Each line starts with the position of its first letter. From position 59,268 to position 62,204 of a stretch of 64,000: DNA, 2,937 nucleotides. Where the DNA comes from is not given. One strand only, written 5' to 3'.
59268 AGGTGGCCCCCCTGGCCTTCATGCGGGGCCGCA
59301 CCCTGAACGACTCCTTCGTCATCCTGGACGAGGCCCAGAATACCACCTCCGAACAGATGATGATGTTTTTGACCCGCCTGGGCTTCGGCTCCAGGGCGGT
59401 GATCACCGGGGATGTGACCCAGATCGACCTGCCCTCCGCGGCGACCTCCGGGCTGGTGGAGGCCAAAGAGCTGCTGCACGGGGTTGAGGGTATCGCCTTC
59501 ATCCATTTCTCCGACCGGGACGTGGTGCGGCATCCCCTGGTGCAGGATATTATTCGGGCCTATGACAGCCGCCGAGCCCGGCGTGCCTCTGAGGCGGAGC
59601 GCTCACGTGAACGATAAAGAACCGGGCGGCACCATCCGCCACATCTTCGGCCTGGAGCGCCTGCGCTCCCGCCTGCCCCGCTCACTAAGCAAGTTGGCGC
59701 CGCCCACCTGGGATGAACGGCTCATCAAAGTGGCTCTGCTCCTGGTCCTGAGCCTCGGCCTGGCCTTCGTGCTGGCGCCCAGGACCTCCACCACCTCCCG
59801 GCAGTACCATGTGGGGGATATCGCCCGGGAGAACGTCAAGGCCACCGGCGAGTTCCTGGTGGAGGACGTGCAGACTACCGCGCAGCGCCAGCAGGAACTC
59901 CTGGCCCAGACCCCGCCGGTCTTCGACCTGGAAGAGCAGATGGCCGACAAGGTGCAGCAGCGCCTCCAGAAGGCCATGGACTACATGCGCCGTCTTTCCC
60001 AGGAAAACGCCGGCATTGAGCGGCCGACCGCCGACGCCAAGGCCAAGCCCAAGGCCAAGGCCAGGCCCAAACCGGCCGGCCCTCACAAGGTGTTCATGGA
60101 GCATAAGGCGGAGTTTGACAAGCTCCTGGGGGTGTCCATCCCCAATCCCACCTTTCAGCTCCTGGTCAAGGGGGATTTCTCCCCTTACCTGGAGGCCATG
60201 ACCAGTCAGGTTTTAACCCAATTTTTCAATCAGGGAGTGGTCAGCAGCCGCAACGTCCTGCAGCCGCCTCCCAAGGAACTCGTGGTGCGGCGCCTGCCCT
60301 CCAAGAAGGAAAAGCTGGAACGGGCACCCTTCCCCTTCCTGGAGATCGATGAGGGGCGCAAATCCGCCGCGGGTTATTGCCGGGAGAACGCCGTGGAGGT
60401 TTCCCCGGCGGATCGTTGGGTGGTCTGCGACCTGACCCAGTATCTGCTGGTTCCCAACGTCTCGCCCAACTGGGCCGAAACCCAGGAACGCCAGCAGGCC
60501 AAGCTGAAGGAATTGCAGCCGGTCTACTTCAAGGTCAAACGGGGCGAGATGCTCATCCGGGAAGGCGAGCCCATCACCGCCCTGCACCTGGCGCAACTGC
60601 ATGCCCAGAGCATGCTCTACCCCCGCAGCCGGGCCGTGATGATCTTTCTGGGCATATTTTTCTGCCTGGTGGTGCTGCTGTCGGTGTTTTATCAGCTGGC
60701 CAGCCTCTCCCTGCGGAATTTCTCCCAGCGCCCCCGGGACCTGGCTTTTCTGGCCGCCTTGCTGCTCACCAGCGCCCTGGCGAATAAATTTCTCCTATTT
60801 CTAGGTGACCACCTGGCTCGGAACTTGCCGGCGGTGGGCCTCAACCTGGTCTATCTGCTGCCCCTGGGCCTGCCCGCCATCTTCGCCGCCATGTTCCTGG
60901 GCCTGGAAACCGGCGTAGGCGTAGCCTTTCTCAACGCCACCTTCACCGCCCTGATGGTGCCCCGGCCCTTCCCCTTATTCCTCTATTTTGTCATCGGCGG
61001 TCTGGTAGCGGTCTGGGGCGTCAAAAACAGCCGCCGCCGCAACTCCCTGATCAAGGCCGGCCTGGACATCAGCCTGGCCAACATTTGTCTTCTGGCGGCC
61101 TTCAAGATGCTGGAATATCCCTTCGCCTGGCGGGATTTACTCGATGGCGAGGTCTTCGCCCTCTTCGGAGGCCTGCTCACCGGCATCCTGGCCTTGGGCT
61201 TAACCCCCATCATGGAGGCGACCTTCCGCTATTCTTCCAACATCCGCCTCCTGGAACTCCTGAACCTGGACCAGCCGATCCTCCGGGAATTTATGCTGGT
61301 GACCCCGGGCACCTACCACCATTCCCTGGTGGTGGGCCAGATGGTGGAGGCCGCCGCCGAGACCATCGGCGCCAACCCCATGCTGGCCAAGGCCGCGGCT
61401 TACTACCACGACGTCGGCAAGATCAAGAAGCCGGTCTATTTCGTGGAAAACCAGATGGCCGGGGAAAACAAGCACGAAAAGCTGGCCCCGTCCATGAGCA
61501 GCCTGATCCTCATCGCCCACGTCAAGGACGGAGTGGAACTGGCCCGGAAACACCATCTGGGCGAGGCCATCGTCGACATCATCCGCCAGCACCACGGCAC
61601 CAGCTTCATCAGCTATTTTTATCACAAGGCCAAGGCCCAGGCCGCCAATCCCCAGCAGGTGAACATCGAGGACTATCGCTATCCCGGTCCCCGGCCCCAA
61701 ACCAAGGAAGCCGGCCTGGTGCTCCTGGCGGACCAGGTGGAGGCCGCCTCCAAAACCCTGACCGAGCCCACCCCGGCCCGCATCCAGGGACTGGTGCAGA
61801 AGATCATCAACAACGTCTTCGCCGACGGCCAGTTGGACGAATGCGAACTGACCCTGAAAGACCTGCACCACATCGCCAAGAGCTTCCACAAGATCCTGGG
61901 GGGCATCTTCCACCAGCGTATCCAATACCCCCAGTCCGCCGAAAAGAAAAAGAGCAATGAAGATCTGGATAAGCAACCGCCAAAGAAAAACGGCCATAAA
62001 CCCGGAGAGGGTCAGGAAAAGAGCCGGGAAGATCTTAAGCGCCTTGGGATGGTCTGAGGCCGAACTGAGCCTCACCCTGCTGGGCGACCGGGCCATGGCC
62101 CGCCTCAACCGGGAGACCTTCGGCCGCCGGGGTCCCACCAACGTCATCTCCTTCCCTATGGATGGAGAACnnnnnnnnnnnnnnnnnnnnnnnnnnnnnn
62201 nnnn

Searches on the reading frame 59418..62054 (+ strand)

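Call 77: search_protein_families(library=pfam, proteins=[window:59418-62054:+], max_evalue=0.00001)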
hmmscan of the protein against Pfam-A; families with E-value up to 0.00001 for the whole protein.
window:59418-62054:+ (879 aa): 3 families
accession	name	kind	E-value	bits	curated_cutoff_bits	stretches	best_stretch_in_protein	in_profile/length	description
PF07697.16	7TMR-HDED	-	4.1e-37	128.8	27.6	1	132-396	2-219/224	7TM-HD extracellular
PF07698.17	7TM-7TMR_HD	-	1.5e-25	90.7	29.4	1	409-606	3-189/190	7TM receptor with intracellular HD hydrolase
PF01966.28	HD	-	1.5e-16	61.2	22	1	632-776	1-115/116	HD domain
